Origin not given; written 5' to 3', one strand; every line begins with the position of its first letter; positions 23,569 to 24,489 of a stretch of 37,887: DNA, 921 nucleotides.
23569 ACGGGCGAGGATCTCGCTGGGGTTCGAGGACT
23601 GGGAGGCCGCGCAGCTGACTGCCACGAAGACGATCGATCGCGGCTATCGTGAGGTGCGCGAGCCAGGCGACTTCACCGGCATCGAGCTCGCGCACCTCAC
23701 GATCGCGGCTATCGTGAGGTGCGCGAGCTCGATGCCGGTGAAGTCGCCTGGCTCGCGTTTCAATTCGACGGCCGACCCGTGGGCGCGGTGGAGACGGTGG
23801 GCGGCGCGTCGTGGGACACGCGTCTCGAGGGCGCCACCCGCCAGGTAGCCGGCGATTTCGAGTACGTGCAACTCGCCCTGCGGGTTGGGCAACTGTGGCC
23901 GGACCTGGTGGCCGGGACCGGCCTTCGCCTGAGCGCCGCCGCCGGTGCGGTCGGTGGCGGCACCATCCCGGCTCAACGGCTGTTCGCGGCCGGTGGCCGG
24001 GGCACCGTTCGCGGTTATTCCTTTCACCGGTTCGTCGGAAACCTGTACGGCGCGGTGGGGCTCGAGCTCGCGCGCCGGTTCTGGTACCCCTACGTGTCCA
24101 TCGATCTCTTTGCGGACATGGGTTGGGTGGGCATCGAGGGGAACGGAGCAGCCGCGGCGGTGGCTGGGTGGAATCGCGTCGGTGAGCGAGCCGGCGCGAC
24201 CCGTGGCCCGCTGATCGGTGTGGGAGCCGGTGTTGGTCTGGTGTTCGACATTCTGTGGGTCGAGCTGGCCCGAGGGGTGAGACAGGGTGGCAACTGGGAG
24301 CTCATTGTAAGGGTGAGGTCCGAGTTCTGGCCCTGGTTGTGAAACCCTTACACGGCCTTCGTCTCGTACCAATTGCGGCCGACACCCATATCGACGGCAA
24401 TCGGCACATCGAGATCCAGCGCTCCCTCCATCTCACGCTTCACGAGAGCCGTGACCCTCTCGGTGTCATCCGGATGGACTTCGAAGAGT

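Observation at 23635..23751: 65-bp fold-back (inverted) duplication splits an Omp85-type outer-membrane protein gene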

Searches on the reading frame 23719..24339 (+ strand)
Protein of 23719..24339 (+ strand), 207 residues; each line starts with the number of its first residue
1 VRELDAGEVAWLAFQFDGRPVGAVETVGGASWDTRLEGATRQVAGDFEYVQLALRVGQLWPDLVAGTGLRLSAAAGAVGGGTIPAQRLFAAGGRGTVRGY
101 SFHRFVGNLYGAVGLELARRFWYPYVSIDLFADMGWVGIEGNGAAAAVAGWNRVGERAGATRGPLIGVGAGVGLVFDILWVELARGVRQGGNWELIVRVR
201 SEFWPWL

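Call 10: list_cluster_members(proteins=[P0001, window:23719-24339:+, window:22097-23845:+])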
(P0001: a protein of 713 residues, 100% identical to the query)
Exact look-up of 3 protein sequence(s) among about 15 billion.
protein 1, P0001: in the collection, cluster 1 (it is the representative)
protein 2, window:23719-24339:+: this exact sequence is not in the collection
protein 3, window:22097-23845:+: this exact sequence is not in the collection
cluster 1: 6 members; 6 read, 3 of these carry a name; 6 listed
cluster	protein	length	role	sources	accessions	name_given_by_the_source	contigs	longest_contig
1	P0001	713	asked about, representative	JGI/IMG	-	hypothetical protein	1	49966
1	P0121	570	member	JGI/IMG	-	hypothetical protein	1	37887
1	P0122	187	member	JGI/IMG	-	outer membrane protein assembly factor BamA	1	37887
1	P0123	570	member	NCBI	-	-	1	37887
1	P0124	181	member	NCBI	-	-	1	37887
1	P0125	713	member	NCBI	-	-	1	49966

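Call 11: find_encoding_contigs(protein=P0121, flank=10000, max_places=10)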
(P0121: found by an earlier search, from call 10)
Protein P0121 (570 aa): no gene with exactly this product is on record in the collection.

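Call 12: find_encoding_contigs(protein=P0125, flank=10000, max_places=10)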
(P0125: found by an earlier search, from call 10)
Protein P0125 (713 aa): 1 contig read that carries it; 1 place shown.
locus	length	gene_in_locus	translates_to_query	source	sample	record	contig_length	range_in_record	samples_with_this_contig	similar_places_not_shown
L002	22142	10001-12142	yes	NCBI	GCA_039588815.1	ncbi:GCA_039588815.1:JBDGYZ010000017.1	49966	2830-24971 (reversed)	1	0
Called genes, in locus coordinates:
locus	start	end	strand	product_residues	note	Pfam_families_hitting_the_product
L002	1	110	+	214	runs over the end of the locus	-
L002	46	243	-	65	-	PF11127:YgaP-like_TM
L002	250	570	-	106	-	-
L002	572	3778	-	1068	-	PF00873:ACR_tran, PF02355:SecD_SecF_C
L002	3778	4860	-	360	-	PF25919:BSH_CusB (faint), PF25917:BSH_RND (weak), PF25973:BSH_CzcB, PF25989:YknX_C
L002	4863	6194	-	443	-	PF02321:OEP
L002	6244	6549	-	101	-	PF12840:HTH_20, PF01022:HTH_5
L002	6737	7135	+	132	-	-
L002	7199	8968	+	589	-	PF01103:Omp85 (weak)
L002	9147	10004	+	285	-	PF04784:DUF547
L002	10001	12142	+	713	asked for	PF18939:DUF5686 (weak), PF01103:Omp85 (weak)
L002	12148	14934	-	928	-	PF02739:5_3_exonuc_N, PF01367:5_3_exonuc, PF01612:DNA_pol_A_exo1, PF22619:DNA_polI_exo1, PF00476:DNA_pol_A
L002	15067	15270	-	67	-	PF00313:CSD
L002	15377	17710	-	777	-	PF07719:TPR_2 (faint), PF13181:TPR_8 (faint), PF13174:TPR_6 (faint), PF01464:SLT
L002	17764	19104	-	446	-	PF20094:GWxTD_dom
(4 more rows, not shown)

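Call 15: find_encoding_contigs(protein=P0123, flank=2000, max_places=5)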
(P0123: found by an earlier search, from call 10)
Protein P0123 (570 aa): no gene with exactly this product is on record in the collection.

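Call 16: find_encoding_contigs(protein=P0122, flank=2000, max_places=5)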
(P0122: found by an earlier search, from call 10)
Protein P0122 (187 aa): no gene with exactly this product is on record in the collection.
